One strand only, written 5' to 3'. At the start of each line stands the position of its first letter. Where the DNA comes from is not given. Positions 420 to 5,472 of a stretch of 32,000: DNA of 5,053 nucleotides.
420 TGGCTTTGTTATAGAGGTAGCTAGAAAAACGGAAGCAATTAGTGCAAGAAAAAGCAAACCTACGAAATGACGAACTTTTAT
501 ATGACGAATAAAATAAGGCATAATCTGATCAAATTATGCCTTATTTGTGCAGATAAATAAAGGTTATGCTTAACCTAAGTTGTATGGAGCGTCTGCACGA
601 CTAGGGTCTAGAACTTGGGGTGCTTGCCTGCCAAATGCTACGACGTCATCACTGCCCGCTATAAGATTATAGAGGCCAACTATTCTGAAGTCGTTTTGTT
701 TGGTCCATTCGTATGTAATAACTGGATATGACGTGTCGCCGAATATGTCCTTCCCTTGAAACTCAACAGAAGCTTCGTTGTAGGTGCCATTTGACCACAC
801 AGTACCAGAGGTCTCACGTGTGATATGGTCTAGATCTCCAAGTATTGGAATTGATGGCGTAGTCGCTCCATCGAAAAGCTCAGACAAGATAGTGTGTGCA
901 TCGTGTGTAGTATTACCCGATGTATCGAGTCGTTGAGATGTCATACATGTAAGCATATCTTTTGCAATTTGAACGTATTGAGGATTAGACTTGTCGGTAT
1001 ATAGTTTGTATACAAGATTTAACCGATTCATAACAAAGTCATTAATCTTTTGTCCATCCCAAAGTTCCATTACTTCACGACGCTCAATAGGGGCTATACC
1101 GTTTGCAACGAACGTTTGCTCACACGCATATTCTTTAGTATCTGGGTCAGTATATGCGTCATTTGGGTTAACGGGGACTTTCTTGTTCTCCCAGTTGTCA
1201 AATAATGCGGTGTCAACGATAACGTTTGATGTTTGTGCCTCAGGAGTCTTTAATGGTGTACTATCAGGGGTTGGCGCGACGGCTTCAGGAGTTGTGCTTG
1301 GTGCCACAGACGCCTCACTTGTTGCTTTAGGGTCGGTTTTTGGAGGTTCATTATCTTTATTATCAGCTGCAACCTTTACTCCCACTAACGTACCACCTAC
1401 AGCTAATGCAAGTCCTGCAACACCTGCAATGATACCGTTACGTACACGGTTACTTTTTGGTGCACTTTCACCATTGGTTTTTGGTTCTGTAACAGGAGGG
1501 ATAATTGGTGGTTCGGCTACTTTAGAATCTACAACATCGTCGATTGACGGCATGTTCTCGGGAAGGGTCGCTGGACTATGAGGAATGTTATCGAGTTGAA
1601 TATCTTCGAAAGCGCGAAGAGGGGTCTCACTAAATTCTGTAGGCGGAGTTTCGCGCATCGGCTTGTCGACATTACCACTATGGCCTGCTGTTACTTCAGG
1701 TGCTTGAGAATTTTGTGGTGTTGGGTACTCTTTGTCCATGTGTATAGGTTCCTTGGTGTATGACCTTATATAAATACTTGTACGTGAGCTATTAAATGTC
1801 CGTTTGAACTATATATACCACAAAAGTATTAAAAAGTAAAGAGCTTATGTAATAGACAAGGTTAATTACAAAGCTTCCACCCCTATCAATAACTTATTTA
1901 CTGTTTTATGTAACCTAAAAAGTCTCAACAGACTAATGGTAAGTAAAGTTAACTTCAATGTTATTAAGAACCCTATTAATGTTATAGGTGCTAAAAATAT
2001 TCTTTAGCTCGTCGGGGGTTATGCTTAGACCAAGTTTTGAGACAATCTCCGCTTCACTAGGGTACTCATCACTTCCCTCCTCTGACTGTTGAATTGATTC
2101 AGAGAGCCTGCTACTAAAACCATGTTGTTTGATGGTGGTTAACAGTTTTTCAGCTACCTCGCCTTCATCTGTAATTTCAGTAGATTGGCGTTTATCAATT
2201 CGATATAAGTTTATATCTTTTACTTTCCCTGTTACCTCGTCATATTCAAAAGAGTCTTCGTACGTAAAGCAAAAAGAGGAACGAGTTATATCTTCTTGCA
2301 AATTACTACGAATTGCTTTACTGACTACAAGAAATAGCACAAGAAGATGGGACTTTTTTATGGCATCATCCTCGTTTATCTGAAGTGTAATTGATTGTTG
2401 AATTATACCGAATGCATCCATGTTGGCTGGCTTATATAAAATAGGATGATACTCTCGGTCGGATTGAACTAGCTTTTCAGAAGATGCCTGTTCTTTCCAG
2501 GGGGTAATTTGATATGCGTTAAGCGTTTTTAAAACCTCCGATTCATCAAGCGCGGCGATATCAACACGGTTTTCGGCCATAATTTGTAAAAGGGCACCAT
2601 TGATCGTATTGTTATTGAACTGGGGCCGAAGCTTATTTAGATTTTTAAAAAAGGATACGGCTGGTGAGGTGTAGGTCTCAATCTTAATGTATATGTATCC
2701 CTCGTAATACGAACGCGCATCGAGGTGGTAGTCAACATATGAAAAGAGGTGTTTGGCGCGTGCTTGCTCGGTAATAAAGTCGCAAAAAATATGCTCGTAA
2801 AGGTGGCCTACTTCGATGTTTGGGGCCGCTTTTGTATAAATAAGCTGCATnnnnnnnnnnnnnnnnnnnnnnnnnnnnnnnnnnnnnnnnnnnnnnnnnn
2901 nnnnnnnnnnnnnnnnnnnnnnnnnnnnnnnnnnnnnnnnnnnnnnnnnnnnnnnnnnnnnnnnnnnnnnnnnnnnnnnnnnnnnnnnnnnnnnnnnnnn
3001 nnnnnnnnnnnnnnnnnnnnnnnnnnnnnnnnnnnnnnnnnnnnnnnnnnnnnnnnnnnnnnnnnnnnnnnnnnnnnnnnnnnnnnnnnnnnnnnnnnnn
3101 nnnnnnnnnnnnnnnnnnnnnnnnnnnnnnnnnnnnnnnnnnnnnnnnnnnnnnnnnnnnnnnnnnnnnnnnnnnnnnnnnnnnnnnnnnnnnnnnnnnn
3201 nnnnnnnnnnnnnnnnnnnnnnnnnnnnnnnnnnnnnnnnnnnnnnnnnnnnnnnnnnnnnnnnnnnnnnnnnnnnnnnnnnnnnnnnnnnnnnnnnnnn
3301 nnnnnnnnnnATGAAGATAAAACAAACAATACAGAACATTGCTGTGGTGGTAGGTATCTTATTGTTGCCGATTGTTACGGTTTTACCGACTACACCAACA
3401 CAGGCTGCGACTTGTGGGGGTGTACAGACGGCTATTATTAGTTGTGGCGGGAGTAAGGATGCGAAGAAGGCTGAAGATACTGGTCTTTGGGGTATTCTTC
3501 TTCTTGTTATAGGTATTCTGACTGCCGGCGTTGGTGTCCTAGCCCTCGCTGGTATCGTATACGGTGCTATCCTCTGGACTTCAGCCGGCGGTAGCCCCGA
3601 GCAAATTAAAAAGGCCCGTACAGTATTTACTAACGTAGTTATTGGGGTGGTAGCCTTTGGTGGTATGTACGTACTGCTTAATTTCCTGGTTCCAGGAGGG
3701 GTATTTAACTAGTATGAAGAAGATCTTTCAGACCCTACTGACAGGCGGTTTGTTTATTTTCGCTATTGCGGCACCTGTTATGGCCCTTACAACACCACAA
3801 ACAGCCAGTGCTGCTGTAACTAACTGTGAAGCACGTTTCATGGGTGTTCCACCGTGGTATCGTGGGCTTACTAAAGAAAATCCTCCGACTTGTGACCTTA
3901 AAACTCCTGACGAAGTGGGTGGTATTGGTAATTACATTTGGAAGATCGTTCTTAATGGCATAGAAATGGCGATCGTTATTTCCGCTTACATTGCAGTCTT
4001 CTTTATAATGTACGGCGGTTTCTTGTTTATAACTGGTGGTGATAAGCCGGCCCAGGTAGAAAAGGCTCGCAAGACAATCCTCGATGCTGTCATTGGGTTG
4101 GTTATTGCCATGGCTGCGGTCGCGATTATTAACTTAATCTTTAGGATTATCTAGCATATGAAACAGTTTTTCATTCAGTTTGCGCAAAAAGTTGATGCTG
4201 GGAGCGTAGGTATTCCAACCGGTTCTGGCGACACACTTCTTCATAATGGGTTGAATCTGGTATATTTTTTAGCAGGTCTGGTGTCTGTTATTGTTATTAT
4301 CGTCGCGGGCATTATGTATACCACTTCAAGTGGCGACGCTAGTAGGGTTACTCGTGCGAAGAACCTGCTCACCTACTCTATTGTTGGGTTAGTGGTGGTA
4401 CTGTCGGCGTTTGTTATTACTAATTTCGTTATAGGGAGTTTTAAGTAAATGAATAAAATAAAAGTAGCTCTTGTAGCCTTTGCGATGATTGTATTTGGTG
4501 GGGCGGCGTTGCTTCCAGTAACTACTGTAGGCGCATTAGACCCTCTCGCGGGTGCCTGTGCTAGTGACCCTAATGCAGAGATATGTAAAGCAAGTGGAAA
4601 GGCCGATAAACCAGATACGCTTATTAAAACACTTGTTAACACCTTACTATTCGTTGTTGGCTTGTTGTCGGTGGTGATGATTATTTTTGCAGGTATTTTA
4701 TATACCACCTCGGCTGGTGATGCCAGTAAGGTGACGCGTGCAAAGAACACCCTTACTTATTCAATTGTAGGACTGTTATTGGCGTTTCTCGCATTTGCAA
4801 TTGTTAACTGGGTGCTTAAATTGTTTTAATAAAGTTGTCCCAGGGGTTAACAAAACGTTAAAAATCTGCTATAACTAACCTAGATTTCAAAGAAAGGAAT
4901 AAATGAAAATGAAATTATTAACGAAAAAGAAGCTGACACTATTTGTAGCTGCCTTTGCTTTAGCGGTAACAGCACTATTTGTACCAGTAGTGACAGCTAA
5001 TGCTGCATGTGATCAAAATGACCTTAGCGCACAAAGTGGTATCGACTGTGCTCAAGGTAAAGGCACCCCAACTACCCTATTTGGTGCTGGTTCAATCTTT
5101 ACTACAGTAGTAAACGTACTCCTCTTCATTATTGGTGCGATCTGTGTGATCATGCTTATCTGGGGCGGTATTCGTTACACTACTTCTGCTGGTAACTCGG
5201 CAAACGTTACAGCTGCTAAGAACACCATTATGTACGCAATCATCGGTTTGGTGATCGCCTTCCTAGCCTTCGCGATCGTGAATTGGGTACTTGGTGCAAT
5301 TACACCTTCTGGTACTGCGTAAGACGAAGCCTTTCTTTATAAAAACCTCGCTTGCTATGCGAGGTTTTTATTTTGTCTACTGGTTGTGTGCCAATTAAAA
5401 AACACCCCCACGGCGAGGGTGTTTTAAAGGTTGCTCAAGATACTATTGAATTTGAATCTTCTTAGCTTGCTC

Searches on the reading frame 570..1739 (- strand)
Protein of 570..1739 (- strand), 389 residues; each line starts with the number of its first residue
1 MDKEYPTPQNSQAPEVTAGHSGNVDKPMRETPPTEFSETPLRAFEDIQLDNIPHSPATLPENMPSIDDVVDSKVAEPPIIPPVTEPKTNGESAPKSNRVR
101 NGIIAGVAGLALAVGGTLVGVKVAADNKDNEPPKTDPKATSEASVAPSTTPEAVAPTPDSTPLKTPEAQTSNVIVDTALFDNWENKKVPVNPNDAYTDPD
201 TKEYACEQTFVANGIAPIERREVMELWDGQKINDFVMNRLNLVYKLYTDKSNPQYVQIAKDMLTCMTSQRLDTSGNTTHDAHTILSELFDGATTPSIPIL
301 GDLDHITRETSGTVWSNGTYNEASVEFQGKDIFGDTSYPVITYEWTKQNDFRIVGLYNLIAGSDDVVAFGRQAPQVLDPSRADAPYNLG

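Call 16: search_protein_families(library=pfam, proteins=[window:570-1739:-], max_evalue=1)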
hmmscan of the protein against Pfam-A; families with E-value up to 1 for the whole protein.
window:570-1739:- (389 aa): 2 families
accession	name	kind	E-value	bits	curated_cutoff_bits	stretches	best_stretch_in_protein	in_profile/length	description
PF04388.17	Hamartin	-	0.026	13.7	25.9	1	132-270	348-489/727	Hamartin protein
PF11021.13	DUF2613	-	0.82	10.3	22.1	1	102-128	6-32/55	Protein of unknown function (DUF2613)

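Call 100: search_protein_families(library=padloc, proteins=[window:570-1739:-], max_evalue=0.1)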
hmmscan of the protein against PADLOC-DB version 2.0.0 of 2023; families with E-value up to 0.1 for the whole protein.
window:570-1739:- (389 aa): 0 families

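Call 101: search_protein_families(library=phrogs, proteins=[window:570-1739:-], max_evalue=0.1)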
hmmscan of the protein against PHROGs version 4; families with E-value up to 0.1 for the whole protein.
window:570-1739:- (389 aa): 0 families

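Call 102: search_protein_families(library=ncbifam, proteins=[window:570-1739:-], max_evalue=0.1)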
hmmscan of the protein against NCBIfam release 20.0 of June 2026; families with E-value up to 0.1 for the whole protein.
window:570-1739:- (389 aa): 1 family
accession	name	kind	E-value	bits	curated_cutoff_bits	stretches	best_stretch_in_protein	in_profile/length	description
NF033761.1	gliding_GltJ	equivalog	0.0061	15.7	450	1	7-178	281-452/671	adventurous gliding motility protein GltJ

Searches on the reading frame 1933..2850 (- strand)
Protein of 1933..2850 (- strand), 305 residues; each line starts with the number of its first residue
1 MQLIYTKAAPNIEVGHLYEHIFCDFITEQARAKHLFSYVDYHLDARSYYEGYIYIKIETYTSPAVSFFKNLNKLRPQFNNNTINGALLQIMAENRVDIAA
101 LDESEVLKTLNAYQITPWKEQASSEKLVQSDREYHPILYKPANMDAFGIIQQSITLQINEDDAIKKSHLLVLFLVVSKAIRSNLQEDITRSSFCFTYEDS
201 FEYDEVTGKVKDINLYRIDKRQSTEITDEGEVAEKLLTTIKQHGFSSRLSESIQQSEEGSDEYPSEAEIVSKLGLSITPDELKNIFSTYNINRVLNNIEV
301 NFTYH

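Call 16: search_protein_families(library=pfam, proteins=[window:1933-2850:-], max_evalue=1)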
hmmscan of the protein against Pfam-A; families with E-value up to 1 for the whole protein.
window:1933-2850:- (305 aa): 0 families

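Call 35: find_homologous_proteins(query=window:1933-2850:-, max_evalue=0.001)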
Query window:1933-2850:- (305 aa): 13 proteins with E <= 0.001 among 1230 candidates.
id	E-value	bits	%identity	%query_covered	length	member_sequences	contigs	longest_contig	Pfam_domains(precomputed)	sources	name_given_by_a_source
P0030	1.0e-195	666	100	100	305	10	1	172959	-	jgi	jgi:hypothetical protein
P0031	2.1e-103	364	56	100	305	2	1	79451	-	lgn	-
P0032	5.4e-62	228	41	99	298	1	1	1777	-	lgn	-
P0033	1.2e-58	217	43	100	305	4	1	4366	-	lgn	-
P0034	3.2e-58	215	38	99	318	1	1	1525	-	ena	-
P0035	1.5e-55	207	40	99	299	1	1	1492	-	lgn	-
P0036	2.2e-54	203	37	99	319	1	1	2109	-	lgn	-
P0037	2.0e-53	200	37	99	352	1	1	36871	-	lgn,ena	-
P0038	4.9e-53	198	38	100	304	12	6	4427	-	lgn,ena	-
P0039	6.8e-48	182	38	97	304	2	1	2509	-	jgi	-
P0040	4.2e-46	176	36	89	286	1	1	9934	-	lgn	-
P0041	6.2e-42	162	33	98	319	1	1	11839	-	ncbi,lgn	-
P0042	9.0e-38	148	30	99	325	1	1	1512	-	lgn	-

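Call 48: predict_structure(alignment_id=A3)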
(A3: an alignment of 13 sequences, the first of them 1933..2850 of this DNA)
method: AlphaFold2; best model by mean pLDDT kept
length: 305 residues; sequences in the alignment: 13
mean_pLDDT: 90.9   pTM: 0.88
mean pLDDT of the five models: 90.9, 90.9, 89.6, 89.2, 88.8
residues with pLDDT >= 90: 236; 70-90: 56; 50-70: 6; < 50: 7
segments of 3 or more residues with pLDDT < 50: 128-131
pLDDT, mean of each block of 10 residues (from residue 1): 90 94 95 94 86 91 93 92 94 94 96 92 51 80 91 94 89 97 93 92 94 95 89 96 94 88 88 90 93 96 96
secondary structure, 60 per line:
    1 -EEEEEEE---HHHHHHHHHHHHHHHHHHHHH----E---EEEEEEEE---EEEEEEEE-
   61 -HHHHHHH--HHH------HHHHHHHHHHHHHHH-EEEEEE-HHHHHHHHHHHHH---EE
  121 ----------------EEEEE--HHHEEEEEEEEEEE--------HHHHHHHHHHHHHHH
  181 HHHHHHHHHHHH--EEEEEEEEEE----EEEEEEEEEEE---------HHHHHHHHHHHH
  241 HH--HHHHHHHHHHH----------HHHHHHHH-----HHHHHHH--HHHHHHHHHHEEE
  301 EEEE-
elements in order: E2-8 H12-32 E41-48 E52-59 H62-68 H80-94 E96-101 H103-115 E137-141 E147-157 H166-192 E195-204 E209-219 H229-242 H245-255 H266-273 H279-285 H288-297 E298-304

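Call 52: fold_search(model_id=the predicted structure, library=pdb)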
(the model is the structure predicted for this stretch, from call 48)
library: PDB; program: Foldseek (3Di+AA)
matches with E <= 10: 840; with E <= 0.001: 141
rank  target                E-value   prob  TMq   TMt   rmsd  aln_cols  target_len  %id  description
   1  6b05_A                8.2e-08  1.00  0.32  0.13  17.2       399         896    9  The Crystal Structure of the Ferredoxin Protease FusC E83A mutant in complex with Arabidopsis Ferredoxin (released 2018-06-20)
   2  5hxk_A                1.6e-07  1.00  0.25  0.20  18.1       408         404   10  Structure of TTHA1265 (released 2017-02-01)
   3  8ic2_AB               2.5e-07  1.00  0.26  0.21  18.3       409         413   11  Respiratory complex CI:CIII2, type I, PERK -/- mouse under cold temperature (released 2024-09-18)
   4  6ofs                  4.7e-07  1.00  0.26  0.12  16.3       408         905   11  The crystal structure of the periplasmic protease PqqL from Escherichia coli (released 2019-10-02)
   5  7v4y_B                5.9e-07  1.00  0.28  0.23  16.6       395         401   11  TTHA1264/TTHA1265 complex (released 2022-06-29)
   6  6b03_A                6.6e-07  1.00  0.33  0.13  16.9       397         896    9  The crystal structure of the ferredoxin protease FusC in complex with its substrate plant ferredoxin (released 2018-06-20)
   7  3hdi_A                7.0e-07  1.00  0.30  0.24  17.0       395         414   10  Crystal structure of Bacillus halodurans metallo peptidase (released 2009-12-08)
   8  6q9e_a4               7.4e-07  1.00  0.26  0.21  17.1       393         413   12  Complex III2 focused refinement from Ovine respiratory supercomplex I+III2 (released 2019-08-21)
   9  8iao_Ab               7.8e-07  1.00  0.24  0.20  18.0       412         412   10  Respiratory complex CI:CIII2, type I, Wild type mouse under thermoneutral temperature (released 2024-09-18)
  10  8ib9_Ab               1.0e-06  1.00  0.24  0.20  16.7       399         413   11  Respiratory complex CI:CIII2, type IB, Wild type mouse under cold temperature (released 2024-09-18)
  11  5hxk_B                1.9e-06  1.00  0.24  0.19  18.3       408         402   10  Structure of TTHA1265 (released 2017-02-01)
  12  8ib9_AB               2.5e-06  1.00  0.25  0.21  16.7       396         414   10  Respiratory complex CI:CIII2, type IB, Wild type mouse under cold temperature (released 2024-09-18)
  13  8pw6_B                3.0e-06  1.00  0.25  0.21  16.9       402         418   10  C respirasome from murine liver (released 2024-04-24)
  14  7tgh_3a               3.0e-06  0.99  0.21  0.16  16.9       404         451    8  Cryo-EM structure of respiratory super-complex CI+III2 from Tetrahymena thermophila (released 2022-04-06)
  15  9h5w_A                3.2e-06  1.00  0.32  0.26  17.2       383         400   11  X-ray structure of Hydrogenosomal processing peptidase (HPP), E56Q inactive mutant, from Trichomonas vaginalis co-crys (released 2025-11-05)
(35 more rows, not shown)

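Call 88: find_encoding_contigs(protein=P0031, flank=3000, max_places=1)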
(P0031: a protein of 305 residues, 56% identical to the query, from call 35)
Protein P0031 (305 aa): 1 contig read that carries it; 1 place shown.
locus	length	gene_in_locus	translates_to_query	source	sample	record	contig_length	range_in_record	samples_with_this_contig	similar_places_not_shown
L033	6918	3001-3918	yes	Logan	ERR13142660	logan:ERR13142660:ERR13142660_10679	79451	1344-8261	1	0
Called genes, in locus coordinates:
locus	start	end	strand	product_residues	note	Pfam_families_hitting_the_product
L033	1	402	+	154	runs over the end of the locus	PF17886:ArsA_HSP20 (weak), PF00011:HSP20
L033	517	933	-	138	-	PF18895:T4SS_pilin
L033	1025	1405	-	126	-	PF04956:TrbC (weak), PF18895:T4SS_pilin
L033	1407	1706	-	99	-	PF18895:T4SS_pilin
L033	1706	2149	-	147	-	PF18895:T4SS_pilin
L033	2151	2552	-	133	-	-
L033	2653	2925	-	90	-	-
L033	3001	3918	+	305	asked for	-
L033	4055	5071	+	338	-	-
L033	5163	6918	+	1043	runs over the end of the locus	PF19590:TrbL_3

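Call 89: find_encoding_contigs(protein=P0037, flank=3000, max_places=1)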
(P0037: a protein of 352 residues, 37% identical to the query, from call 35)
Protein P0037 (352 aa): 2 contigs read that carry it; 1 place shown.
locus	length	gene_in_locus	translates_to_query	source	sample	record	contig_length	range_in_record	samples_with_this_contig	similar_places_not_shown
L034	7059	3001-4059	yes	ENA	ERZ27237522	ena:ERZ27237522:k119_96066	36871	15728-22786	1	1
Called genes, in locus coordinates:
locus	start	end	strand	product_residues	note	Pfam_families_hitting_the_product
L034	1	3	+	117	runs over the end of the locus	-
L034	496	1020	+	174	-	-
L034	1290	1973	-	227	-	PF00717:Peptidase_S24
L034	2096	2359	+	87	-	PF13031:DUF3892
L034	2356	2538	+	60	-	-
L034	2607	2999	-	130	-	-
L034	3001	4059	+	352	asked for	-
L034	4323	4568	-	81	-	-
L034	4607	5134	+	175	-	PF10881:DUF2726, PF18741:MTES_1575 (weak)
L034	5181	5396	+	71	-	PF13560:HTH_31, PF12844:HTH_19, PF01381:HTH_3, PF13443:HTH_26 (weak)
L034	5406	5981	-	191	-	PF00578:AhpC-TSA, PF08534:Redoxin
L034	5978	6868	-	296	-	PF02683:DsbD_TM (weak)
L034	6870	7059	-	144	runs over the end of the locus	-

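Call 98: search_solved_structures(query=A3, max_evalue=10, show_alignments=3)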
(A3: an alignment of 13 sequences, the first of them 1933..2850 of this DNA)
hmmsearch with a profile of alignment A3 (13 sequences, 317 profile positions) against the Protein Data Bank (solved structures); distinct sequences matched with E-value up to 10: 0.

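Call 100: search_protein_families(library=padloc, proteins=[window:1933-2850:-], max_evalue=0.1)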
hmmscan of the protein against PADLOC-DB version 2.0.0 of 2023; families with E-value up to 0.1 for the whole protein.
window:1933-2850:- (305 aa): 0 families

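Call 101: search_protein_families(library=phrogs, proteins=[window:1933-2850:-], max_evalue=0.1)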
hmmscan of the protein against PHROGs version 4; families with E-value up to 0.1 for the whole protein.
window:1933-2850:- (305 aa): 0 families

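Call 102: search_protein_families(library=ncbifam, proteins=[window:1933-2850:-], max_evalue=0.1)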
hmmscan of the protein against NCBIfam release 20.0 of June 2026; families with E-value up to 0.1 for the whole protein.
window:1933-2850:- (305 aa): 0 families

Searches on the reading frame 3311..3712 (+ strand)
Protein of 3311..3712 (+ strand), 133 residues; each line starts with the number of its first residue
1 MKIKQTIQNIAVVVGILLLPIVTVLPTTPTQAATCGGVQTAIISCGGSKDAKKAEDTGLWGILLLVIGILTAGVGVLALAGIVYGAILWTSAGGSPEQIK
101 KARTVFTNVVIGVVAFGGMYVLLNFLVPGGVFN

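Call 16: search_protein_families(library=pfam, proteins=[window:3311-3712:+], max_evalue=1)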
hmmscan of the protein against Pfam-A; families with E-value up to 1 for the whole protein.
window:3311-3712:+ (133 aa): 2 families
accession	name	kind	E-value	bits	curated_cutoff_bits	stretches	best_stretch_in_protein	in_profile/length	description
PF18895.5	T4SS_pilin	-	0.0031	18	26.6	1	69-125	19-70/71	Type IV secretion system pilin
PF07331.16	TctB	-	0.78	10.3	29.1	0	25-124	49-129/137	Tripartite tricarboxylate transporter TctB family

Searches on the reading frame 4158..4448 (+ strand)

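Call 16: search_protein_families(library=pfam, proteins=[window:4158-4448:+], max_evalue=1)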
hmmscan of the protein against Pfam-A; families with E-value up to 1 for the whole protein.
window:4158-4448:+ (96 aa): 7 families
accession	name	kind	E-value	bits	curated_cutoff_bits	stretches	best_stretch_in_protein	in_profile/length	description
PF18895.5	T4SS_pilin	-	2.6e-11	43.9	26.6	1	25-91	6-71/71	Type IV secretion system pilin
PF04956.18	TrbC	-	0.0023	18.5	27.9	1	18-87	34-94/98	TrbC/VIRB2 pilin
PF03994.20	DUF350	-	0.0075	16.8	26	1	32-92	44-97/133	Domain of Unknown Function (DUF350)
PF10717.14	ODV-E18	-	0.2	12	28.1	1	21-71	11-62/87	Occlusion-derived virus envelope protein ODV-E18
PF20040.4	DUF6442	-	0.24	12.1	25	1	35-86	44-95/102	Family of unknown function (DUF6442)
PF17247.7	DUF5316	-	0.48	10.7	28.7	0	32-64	2-35/74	Family of unknown function (DUF5316)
PF16954.10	HRG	-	0.94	10.3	27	0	69-92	3-26/52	Haem-transporter, endosomal/lysosomal, haem-responsive gene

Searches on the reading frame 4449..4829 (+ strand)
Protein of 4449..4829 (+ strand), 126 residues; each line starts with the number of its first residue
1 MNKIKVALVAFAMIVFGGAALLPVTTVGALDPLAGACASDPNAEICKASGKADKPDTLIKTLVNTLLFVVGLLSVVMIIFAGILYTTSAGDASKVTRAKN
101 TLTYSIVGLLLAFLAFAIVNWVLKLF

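Call 16: search_protein_families(library=pfam, proteins=[window:4449-4829:+], max_evalue=1)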
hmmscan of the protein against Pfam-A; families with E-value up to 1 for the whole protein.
window:4449-4829:+ (126 aa): 7 families
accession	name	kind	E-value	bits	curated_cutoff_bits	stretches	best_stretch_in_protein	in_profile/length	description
PF18895.5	T4SS_pilin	-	1.4e-12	47.9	26.6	1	52-122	2-71/71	Type IV secretion system pilin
PF19607.4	DUF6112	-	0.00017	21.8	25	1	59-125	16-84/88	Family of unknown function (DUF6112)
PF02322.20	Cyt_bd_oxida_II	-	0.02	14.7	35.6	1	50-122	146-211/302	Cytochrome bd terminal oxidase subunit II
PF07331.16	TctB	-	0.066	13.8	29.1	1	8-125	35-134/137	Tripartite tricarboxylate transporter TctB family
PF20563.3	DUF6773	-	0.41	10.9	27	1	65-124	86-145/163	Family of unknown function (DUF6773)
PF03994.20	DUF350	-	0.73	10.3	26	1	66-124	48-98/133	Domain of Unknown Function (DUF350)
PF23600.1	DUF7139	-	0.98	9.5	30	1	52-118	11-77/150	Domain of unknown function (DUF7139)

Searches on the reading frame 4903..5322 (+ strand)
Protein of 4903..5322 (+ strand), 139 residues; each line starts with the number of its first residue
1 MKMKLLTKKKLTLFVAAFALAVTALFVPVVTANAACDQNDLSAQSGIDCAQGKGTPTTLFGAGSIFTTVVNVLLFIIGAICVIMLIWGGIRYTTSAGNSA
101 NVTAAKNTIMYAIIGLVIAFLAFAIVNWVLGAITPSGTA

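Call 16: search_protein_families(library=pfam, proteins=[window:4903-5322:+], max_evalue=1)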
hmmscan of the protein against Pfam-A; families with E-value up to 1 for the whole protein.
window:4903-5322:+ (139 aa): 7 families
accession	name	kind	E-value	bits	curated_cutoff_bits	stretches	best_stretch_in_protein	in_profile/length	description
PF18895.5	T4SS_pilin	-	7e-13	48.9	26.6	1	68-129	11-71/71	Type IV secretion system pilin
PF04956.18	TrbC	-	0.0055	17.3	27.9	1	49-129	34-98/98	TrbC/VIRB2 pilin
PF04290.18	DctQ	-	0.11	12.9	28.3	1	68-128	63-125/132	Tripartite ATP-independent periplasmic transporters, DctQ component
PF19607.4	DUF6112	-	0.28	11.5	25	1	66-130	16-82/88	Family of unknown function (DUF6112)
PF16192.10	PMT_4TMC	-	0.33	10.8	32.4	1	46-127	38-119/202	C-terminal four TMM region of protein-O-mannosyltransferase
PF12420.13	DUF3671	-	0.6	10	34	1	4-86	152-206/223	Fam-L, Fam-M like protein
PF17060.10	MPS2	-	0.72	9.3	28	1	101-132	303-334/395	Monopolar spindle protein 2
